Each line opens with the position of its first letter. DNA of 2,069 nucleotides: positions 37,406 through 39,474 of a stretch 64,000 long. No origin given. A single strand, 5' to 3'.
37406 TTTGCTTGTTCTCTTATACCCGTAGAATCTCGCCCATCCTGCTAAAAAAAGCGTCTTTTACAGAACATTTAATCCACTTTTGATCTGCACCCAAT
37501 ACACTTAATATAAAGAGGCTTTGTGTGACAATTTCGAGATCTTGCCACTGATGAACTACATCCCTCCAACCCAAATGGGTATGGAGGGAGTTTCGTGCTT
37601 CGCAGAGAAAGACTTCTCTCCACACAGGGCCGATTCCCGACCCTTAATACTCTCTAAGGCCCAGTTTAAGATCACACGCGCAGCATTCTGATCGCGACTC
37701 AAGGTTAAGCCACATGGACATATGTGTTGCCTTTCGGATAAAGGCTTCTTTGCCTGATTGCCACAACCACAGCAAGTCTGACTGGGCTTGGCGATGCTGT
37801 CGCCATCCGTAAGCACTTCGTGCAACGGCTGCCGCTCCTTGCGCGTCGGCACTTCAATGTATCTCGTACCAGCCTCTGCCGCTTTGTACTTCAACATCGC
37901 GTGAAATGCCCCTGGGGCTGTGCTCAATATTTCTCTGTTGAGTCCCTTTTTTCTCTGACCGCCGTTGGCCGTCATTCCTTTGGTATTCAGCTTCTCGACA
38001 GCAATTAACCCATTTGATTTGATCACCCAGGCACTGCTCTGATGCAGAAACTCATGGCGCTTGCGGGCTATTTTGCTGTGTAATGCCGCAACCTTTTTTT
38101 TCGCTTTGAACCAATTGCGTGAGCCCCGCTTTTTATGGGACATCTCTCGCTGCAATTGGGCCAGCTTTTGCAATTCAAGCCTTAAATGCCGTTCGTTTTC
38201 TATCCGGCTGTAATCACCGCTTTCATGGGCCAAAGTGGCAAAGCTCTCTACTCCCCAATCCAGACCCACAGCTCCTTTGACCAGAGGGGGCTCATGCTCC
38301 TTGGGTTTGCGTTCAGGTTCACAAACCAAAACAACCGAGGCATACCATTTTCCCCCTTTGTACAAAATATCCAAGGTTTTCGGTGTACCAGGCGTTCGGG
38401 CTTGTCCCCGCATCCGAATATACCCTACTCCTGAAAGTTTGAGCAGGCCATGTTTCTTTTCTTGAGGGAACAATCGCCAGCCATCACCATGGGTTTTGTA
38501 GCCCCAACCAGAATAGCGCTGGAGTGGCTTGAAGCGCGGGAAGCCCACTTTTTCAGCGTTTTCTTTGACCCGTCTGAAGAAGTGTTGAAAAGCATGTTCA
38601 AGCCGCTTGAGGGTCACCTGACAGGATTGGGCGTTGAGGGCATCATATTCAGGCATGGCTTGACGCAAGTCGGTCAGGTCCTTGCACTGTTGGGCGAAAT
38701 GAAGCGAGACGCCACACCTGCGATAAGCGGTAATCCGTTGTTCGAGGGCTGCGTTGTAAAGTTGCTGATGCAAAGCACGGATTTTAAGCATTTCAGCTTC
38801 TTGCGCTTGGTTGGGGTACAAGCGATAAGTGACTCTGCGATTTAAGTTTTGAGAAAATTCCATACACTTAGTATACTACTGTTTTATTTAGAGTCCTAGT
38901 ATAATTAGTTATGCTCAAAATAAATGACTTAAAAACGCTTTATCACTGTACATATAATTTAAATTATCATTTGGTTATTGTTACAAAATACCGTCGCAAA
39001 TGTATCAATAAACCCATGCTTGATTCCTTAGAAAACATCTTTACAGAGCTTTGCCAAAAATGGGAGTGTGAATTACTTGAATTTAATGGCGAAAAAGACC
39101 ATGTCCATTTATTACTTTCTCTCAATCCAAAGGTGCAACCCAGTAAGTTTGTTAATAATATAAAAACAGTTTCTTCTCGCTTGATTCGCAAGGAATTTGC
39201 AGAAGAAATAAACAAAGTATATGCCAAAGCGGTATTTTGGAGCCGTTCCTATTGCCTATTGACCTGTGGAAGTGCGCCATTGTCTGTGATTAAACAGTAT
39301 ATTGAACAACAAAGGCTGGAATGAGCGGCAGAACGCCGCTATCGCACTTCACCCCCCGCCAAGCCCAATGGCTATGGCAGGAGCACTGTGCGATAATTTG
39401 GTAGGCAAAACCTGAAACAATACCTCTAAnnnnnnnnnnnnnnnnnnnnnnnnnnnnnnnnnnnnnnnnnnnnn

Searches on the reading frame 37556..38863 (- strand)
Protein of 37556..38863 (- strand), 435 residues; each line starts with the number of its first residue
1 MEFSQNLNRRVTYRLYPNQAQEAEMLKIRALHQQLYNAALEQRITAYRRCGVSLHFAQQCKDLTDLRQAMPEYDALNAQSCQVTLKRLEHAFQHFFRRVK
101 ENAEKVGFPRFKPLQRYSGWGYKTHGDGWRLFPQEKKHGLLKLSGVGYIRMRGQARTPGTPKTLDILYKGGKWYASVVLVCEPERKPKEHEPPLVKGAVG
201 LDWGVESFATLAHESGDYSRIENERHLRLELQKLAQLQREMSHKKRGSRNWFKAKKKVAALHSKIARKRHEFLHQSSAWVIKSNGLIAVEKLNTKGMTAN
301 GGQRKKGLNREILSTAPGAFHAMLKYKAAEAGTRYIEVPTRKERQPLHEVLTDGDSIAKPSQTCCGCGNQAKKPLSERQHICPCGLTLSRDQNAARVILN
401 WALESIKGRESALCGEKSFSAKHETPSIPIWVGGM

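Call 26: search_protein_families(library=pfam, proteins=[window:37556-38863:-], max_evalue=0.001)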
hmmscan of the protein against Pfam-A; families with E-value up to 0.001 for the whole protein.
window:37556-38863:- (435 aa): 3 families
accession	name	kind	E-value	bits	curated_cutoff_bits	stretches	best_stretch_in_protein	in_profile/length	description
PF01385.25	OrfB_IS605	-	4e-23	82.3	30.5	1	187-299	7-118/120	Probable transposase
PF07282.18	Cas12f1-like_TNB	-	1.6e-11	44.6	26.3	1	361-398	28-60/60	Cas12f1-like, TNB domain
PF12323.14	HTH_OrfB_IS605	-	8.4e-06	25.6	21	1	8-49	3-44/47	Helix-turn-helix domain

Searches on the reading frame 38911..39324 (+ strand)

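Call 26: search_protein_families(library=pfam, proteins=[window:38911-39324:+], max_evalue=0.001)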
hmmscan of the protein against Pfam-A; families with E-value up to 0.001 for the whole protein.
window:38911-39324:+ (137 aa): 1 family
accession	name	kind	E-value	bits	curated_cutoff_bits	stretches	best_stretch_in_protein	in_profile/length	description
PF01797.21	Y1_Tnp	-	1.1e-45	155.1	23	1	14-134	2-121/121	Transposase IS200 like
